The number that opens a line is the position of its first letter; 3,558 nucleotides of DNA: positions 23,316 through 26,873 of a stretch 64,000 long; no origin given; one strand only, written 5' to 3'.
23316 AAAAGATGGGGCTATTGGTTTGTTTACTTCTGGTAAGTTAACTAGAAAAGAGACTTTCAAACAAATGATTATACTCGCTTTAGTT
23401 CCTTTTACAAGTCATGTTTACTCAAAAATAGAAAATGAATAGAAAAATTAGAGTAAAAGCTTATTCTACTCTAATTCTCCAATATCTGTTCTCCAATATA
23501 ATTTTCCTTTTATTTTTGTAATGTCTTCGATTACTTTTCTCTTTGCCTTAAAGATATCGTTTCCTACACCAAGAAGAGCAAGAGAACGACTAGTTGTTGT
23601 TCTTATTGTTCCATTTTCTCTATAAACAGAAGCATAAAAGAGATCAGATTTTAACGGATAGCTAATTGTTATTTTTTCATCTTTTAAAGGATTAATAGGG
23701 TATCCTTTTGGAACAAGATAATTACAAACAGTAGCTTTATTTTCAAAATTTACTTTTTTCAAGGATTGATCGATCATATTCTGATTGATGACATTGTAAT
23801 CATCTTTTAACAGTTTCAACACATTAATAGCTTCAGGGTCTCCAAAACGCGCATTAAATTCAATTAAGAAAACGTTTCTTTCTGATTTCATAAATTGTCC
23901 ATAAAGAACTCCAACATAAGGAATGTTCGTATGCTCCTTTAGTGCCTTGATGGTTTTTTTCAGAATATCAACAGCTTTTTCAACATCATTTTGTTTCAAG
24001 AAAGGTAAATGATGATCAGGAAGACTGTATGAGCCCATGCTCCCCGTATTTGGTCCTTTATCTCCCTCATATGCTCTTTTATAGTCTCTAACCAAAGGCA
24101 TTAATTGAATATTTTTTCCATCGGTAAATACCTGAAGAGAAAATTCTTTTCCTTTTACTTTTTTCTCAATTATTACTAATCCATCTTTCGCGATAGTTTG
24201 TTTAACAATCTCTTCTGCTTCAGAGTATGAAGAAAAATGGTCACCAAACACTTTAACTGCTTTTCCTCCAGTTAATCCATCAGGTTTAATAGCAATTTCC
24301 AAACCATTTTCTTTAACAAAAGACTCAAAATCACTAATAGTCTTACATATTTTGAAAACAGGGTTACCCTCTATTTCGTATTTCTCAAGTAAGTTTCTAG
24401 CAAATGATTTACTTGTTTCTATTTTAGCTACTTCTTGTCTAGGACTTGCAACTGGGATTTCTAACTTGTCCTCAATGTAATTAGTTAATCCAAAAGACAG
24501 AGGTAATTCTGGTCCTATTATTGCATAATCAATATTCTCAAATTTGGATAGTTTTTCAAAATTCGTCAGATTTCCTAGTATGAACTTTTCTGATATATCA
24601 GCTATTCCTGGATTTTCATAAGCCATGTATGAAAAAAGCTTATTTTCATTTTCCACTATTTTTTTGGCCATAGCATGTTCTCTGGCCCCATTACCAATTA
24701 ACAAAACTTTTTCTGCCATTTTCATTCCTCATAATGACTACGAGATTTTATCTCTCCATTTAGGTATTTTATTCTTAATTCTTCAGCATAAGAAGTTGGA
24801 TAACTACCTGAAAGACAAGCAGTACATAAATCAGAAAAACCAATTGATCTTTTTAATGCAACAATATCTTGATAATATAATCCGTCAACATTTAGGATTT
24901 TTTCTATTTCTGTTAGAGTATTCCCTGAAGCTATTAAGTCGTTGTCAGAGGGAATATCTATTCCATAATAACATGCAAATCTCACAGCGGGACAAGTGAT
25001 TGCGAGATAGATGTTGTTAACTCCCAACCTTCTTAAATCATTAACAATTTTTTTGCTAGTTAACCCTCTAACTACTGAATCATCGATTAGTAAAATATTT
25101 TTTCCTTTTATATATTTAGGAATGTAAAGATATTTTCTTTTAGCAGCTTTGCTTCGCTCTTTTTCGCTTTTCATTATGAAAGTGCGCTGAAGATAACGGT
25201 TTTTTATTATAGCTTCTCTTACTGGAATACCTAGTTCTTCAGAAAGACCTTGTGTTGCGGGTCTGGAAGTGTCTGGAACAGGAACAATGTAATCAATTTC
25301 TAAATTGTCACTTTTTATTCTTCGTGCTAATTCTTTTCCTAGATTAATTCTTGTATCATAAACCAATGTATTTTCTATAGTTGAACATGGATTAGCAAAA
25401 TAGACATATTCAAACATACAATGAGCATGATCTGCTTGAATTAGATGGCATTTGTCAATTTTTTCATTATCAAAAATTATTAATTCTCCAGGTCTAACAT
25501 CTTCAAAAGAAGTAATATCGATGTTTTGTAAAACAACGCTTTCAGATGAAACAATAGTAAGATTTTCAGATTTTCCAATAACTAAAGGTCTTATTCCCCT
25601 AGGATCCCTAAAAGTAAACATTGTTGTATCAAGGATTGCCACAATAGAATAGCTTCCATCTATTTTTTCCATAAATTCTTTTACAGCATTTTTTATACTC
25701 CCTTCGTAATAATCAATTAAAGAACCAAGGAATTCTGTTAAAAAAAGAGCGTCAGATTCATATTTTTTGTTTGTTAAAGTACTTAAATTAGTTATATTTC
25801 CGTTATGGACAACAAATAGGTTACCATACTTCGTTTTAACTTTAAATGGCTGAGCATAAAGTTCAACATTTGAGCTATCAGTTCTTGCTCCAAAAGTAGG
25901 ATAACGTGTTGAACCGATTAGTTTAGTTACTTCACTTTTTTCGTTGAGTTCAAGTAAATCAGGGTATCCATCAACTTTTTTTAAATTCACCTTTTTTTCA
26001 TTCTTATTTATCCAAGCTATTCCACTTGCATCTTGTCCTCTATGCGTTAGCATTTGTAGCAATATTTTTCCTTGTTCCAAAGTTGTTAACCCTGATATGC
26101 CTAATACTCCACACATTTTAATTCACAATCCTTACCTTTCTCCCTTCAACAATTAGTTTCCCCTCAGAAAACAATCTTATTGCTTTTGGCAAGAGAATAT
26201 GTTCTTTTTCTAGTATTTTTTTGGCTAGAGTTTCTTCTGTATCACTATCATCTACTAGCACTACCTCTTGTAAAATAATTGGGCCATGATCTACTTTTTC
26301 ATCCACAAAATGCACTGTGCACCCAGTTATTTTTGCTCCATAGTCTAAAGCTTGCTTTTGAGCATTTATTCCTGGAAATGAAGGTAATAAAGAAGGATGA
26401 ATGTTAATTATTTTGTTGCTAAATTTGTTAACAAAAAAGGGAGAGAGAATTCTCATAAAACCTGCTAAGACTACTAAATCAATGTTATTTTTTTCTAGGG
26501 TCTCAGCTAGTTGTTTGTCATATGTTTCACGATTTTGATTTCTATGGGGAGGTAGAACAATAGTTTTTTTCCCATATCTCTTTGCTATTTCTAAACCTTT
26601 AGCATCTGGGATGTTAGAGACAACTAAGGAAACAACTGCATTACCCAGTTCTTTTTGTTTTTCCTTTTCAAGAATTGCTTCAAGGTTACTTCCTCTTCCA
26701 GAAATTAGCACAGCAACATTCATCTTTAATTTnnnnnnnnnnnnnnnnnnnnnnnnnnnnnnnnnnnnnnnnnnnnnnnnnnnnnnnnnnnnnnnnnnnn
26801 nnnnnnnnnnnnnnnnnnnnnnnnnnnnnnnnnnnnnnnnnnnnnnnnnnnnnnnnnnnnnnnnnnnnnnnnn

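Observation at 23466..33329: Ten purine-biosynthesis activities in one 10-kb operon, including an unusual PurB-PurM fusion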

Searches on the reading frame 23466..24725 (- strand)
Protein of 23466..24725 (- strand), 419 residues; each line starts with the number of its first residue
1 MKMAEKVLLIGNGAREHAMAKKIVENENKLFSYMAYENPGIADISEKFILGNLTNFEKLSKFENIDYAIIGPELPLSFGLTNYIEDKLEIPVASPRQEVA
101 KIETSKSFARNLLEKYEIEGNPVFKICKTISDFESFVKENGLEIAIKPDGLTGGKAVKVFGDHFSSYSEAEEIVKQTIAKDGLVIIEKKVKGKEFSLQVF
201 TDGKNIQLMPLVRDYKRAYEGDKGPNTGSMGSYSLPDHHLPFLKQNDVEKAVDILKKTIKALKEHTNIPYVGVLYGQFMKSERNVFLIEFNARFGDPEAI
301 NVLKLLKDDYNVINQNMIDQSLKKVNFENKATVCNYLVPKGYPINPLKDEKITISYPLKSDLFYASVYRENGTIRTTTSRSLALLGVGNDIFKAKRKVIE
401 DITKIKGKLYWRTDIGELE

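Call 3: search_protein_families(library=pfam, proteins=[window:23466-24725:-])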
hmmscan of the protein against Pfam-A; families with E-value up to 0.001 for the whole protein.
window:23466-24725:- (419 aa): 3 families
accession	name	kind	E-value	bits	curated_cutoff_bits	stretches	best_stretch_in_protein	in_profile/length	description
PF01071.24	GARS_A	-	1.7e-50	172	27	1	104-299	1-194/194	Phosphoribosylglycinamide synthetase, ATP-grasp (A) domain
PF02844.21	GARS_N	-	1.5e-18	67.8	29.5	1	6-103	2-100/100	Phosphoribosylglycinamide synthetase, N domain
PF02843.22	GARS_C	-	2.2e-14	54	34.8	1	332-417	1-91/92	Phosphoribosylglycinamide synthetase, C domain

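Call 47: search_protein_families(library=ncbifam, proteins=[window:23466-24725:-], max_evalue=1e-10)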
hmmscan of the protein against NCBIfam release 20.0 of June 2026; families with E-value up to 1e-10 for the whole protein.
window:23466-24725:- (419 aa): 1 family
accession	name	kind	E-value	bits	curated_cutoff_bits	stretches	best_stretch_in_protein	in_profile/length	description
TIGR00877.1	purD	equivalog_domain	1.1e-109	367.1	288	1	6-417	2-421/425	phosphoribosylamine--glycine ligase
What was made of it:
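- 23466..24725 (-): purD (GAR synthetase), last gene of the operon. GARS_N/A/C (call 3); TIGR00877 367 bits, above cut-off (call 47).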

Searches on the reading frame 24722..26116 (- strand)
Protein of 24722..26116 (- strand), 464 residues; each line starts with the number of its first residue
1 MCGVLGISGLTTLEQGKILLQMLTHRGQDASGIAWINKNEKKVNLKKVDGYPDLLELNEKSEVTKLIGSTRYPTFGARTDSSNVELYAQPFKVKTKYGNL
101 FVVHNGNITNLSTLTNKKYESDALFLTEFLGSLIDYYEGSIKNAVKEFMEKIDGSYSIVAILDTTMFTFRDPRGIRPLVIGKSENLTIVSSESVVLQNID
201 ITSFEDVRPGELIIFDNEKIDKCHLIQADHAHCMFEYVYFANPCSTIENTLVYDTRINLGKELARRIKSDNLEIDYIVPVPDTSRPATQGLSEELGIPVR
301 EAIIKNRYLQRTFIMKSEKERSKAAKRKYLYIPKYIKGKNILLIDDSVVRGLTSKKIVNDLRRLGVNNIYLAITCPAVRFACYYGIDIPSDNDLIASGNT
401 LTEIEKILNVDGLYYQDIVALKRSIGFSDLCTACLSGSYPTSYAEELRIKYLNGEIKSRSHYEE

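Call 3: search_protein_families(library=pfam, proteins=[window:24722-26116:-])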
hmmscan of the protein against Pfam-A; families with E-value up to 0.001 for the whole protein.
window:24722-26116:- (464 aa): 3 families
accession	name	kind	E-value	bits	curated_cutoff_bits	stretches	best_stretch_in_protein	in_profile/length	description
PF13537.11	GATase_7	-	6e-10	39.6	25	1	85-196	10-121/123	Glutamine amidotransferase domain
PF00156.33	Pribosyltran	-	4.6e-07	29.7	26.3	1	260-375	15-124/158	Phosphoribosyl transferase domain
PF13522.11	GATase_6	-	3.9e-06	27.3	27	1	78-192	18-130/130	Glutamine amidotransferase domain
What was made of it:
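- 24722..26116 (-): purF (amidophosphoribosyltransferase). GATase_7 + Pribosyltran (call 3).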

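Call 47: search_protein_families(library=ncbifam, proteins=[window:24722-26116:-], max_evalue=1e-10)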
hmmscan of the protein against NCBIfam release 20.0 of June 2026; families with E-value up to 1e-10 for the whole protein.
window:24722-26116:- (464 aa): 4 families
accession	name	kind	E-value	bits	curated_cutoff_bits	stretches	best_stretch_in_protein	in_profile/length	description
TIGR01134.1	purF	equivalog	1.6e-99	334.2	350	1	2-440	1-432/432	amidophosphoribosyltransferase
NF001484.0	PRK00331.1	subfamily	1.2e-18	66.8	381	1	1-199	1-201/601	isomerizing glutamine--fructose-6-phosphate transaminase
TIGR01135.1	glmS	equivalog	9.7e-15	54.1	418.05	1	2-199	1-200/607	glutamine--fructose-6-phosphate transaminase (isomerizing)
TIGR01536.1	asn_synth_AEB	equivalog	1e-11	44.5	267.1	1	2-202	1-173/517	asparagine synthase (glutamine-hydrolyzing)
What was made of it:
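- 24722..26116 (-): TIGR01134 334 bits, slightly below the 350 cut-off (call 47).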

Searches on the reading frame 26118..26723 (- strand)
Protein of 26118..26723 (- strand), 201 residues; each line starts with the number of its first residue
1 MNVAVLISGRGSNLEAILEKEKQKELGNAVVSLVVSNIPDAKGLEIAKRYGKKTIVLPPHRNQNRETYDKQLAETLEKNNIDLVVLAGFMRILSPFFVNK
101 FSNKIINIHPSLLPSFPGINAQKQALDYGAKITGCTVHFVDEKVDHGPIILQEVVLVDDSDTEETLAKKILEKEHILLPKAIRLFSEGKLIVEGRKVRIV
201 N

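Call 3: search_protein_families(library=pfam, proteins=[window:26118-26723:-])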
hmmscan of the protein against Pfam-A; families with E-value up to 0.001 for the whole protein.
window:26118-26723:- (201 aa): 1 family
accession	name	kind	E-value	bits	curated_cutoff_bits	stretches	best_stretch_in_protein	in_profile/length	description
PF00551.24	Formyl_trans_N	-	6e-58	196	26.1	1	1-182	1-181/181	Formyl transferase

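Call 47: search_protein_families(library=ncbifam, proteins=[window:26118-26723:-], max_evalue=1e-10)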
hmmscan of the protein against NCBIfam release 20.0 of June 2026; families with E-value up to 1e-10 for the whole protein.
window:26118-26723:- (201 aa): 6 families
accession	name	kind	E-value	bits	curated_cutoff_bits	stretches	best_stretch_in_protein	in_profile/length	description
TIGR00639.1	PurN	equivalog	1.2e-67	227.1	150.1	1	2-191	2-190/192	phosphoribosylglycinamide formyltransferase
NF004684.0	PRK06027.1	subfamily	5.6e-44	150.9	223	1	2-197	91-282/286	formyltetrahydrofolate deformylase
TIGR00655.1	PurU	equivalog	7.1e-43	147.2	285.95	1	2-196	86-276/280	formyltetrahydrofolate deformylase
TIGR00460.1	fmt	equivalog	1.1e-21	77.3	201.5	1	71-191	70-190/315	methionyl-tRNA formyltransferase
NF005998.1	PRK08125.1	equivalog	2.4e-11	42.8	777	1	76-190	71-185/649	bifunctional UDP-4-amino-4-deoxy-L-arabinose formyltransferase/UDP-glucuronic acid oxidase ArnA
NF005755.0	PRK07579.1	equivalog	2.7e-11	43.8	238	1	102-189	85-171/245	dTDP-4-amino-4,6-dideoxyglucose formyltransferase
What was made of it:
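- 26118..26723 (-): purN (GAR formyltransferase). Formyl_trans_N (call 3); TIGR00639 227 bits, above cut-off (call 47).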
